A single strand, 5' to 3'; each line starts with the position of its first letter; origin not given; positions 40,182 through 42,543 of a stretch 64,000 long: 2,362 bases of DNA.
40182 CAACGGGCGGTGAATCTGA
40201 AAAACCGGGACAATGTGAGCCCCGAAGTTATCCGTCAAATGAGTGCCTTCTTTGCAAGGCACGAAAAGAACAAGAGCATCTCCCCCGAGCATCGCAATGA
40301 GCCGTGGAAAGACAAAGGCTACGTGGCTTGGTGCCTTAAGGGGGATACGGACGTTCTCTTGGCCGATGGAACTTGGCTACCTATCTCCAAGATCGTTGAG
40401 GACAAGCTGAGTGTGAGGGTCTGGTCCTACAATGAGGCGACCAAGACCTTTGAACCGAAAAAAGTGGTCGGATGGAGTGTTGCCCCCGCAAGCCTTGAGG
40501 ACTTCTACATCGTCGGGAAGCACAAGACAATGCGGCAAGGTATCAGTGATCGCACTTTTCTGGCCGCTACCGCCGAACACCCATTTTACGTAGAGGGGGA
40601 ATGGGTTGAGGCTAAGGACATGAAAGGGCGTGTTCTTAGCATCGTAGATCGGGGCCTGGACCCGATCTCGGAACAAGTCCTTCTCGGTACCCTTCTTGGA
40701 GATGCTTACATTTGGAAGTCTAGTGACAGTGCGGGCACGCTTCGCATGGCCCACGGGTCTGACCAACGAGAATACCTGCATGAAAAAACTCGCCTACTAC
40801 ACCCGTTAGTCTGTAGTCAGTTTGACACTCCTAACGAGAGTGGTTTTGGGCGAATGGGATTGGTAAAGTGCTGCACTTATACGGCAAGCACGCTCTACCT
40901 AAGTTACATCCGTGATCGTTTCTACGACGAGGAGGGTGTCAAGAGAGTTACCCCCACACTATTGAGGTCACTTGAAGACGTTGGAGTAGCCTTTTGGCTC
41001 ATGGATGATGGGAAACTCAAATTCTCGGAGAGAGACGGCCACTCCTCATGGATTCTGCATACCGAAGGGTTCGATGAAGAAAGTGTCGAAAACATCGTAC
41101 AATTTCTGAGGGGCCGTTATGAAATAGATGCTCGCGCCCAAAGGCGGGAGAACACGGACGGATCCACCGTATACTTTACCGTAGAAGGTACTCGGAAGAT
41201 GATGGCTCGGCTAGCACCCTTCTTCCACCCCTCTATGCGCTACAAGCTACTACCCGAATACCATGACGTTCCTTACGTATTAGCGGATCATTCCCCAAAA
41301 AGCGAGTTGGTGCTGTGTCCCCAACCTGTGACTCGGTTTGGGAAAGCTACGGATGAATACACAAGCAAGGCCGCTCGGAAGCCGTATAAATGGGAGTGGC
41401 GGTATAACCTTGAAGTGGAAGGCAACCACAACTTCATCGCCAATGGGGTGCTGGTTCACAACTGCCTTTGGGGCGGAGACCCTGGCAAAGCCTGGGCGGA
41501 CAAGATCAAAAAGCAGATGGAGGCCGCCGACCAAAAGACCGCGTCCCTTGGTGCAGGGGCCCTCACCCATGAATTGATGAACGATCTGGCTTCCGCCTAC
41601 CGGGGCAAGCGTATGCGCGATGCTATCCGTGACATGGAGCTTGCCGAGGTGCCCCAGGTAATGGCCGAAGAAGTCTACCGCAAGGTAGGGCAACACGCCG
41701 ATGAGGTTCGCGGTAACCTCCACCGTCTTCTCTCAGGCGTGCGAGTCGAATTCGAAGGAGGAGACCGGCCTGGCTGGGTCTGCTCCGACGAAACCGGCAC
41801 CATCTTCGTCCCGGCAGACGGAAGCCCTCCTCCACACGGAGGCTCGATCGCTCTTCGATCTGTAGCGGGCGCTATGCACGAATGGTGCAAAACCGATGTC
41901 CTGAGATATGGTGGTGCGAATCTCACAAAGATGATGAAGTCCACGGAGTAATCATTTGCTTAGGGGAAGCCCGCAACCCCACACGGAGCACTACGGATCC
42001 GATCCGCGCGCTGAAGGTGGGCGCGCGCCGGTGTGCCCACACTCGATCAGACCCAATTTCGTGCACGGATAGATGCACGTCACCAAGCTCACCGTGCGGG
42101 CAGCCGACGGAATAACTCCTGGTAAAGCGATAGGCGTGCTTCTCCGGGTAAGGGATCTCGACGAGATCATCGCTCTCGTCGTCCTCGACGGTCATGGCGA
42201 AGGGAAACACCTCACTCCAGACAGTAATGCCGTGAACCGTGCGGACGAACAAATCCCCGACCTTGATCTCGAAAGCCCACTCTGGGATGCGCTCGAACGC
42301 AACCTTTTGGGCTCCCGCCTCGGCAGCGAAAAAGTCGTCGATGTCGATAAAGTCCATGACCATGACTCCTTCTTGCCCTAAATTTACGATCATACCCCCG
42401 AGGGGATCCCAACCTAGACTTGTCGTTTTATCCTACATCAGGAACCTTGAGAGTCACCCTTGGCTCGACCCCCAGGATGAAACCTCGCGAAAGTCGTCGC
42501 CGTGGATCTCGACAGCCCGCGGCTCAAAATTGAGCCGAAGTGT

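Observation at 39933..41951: Second, canonical intein in a protein of unknown function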

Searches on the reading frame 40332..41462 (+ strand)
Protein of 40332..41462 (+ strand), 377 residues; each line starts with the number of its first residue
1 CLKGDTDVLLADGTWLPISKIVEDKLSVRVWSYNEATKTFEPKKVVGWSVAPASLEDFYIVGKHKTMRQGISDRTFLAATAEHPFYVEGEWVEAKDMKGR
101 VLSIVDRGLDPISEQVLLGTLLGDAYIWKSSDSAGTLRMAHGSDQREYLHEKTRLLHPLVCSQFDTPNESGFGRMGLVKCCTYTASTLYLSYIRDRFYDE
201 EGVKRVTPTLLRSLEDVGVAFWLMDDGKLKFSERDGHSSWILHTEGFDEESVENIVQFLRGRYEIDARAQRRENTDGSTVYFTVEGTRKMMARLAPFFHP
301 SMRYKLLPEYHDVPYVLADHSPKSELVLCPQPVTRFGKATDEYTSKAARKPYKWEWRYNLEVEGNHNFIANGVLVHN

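Call 26: find_homologous_proteins(query=window:40332-41462:+, max_evalue=0.00001)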
Query seq(377 aa) (377 aa): 19 proteins with E <= 0.00001 among 3580 candidates.
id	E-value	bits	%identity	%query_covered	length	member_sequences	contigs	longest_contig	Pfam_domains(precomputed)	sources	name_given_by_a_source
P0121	3.4e-128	446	53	100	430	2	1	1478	PF07591.16,PF03161.19,PF14890.12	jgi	jgi:intein/homing endonuclease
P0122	7.8e-127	442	52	100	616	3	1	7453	PF07591.16,PF03161.19,PF14890.12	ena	-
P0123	8.3e-49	185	56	30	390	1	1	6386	PF07591.16,PF14890.12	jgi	jgi:hypothetical protein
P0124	9.4e-42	161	35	100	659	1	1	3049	PF09414.16,PF03161.19,PF14890.12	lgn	-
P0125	3.5e-40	156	36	100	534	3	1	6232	PF09414.16,PF03161.19,PF14890.12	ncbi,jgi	jgi:hypothetical protein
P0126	8.5e-40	155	36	100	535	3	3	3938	PF09414.16,PF03161.19,PF14890.12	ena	-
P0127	3.2e-34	137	35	100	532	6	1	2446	PF09414.16,PF03161.19,PF14890.12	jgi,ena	jgi:intein/homing endonuclease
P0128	3.7e-33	133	33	100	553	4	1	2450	PF09414.16,PF03161.19,PF14890.12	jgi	jgi:hypothetical protein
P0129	5.9e-17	80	26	100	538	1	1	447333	PF03167.26,PF03161.19,PF14890.12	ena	-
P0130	2.1e-16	78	26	97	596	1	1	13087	PF03161.19,PF14890.12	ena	-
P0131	1.4e-13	69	25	78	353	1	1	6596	PF03161.19,PF14890.12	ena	-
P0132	8.1e-13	66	54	14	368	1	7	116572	PF09414.16,PF14890.12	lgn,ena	-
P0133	4.0e-12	64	27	100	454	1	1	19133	PF03161.19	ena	-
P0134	7.3e-12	63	31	51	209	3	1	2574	PF03161.19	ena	-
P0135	7.1e-10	57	28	54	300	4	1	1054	PF03161.19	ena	-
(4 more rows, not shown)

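Call 52: find_encoding_contigs(protein=P0122, flank=8000, max_places=2)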
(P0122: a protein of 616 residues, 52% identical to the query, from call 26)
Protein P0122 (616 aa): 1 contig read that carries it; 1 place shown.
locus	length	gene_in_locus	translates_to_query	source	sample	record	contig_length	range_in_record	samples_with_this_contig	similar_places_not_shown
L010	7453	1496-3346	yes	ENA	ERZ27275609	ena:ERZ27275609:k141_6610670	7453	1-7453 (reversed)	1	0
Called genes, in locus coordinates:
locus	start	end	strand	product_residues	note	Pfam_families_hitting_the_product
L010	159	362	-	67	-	-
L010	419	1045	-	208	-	PF00011:HSP20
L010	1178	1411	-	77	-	-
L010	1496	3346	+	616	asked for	PF07591:PT-HINT (faint), PF14890:Intein_splicing, PF03161:LAGLIDADG_2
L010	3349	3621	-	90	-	-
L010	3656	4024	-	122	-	-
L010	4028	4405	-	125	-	-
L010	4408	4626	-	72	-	-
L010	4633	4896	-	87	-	-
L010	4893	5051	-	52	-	-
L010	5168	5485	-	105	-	-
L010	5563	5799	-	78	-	-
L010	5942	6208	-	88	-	-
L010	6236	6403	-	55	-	-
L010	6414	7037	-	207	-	-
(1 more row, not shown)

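Call 53: find_encoding_contigs(protein=P0123, flank=8000, max_places=2)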
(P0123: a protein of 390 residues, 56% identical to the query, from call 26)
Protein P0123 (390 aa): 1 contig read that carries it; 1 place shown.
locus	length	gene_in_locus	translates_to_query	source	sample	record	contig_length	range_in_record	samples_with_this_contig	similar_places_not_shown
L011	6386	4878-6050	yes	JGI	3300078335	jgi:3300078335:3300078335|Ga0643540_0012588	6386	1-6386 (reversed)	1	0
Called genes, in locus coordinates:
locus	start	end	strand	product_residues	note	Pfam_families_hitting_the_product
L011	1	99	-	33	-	?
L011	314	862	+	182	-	-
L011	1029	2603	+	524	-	PF05731:TROVE (faint), PF25045:vWA_Ro60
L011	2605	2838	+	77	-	PF01541:GIY-YIG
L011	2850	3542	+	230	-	-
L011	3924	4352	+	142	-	-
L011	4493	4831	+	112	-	-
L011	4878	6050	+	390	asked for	PF14890:Intein_splicing, PF07591:PT-HINT (faint)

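Call 80: find_related_loci(query=window:40332-41462:+, collection=viral_contigs, flank=3000)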
Query seq(377 aa) (377 aa) in viral_contigs; peptide patterns used: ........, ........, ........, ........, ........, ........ (x = any residue, [..] = any of these).
69 stretches matched a pattern; 4 encode a relative of the query (tblastn E <= 1e-3); 4 distinct loci.
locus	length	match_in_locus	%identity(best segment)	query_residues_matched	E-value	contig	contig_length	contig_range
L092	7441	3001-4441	26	104-352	4e-13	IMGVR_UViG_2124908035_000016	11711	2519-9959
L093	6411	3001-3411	32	96-228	9e-13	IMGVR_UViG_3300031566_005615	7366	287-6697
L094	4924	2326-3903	27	109-306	4e-11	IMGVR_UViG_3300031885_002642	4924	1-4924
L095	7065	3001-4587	27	106-306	7e-11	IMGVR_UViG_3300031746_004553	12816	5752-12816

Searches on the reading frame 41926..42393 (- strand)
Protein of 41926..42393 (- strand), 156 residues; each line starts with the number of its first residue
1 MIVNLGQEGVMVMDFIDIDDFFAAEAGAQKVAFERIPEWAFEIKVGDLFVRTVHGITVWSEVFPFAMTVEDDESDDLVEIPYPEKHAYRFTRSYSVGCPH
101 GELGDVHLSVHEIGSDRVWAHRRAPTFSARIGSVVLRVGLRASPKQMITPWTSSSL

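Call 21: search_protein_families(library=pfam, proteins=[window:41926-42393:-], max_evalue=0.001)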
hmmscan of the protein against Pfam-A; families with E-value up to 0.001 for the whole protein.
window:41926-42393:- (156 aa): 0 families

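Call 22: search_protein_families(library=phrogs, proteins=[window:41926-42393:-], max_evalue=0.001)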
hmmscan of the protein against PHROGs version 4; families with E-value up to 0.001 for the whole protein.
window:41926-42393:- (156 aa): 0 families
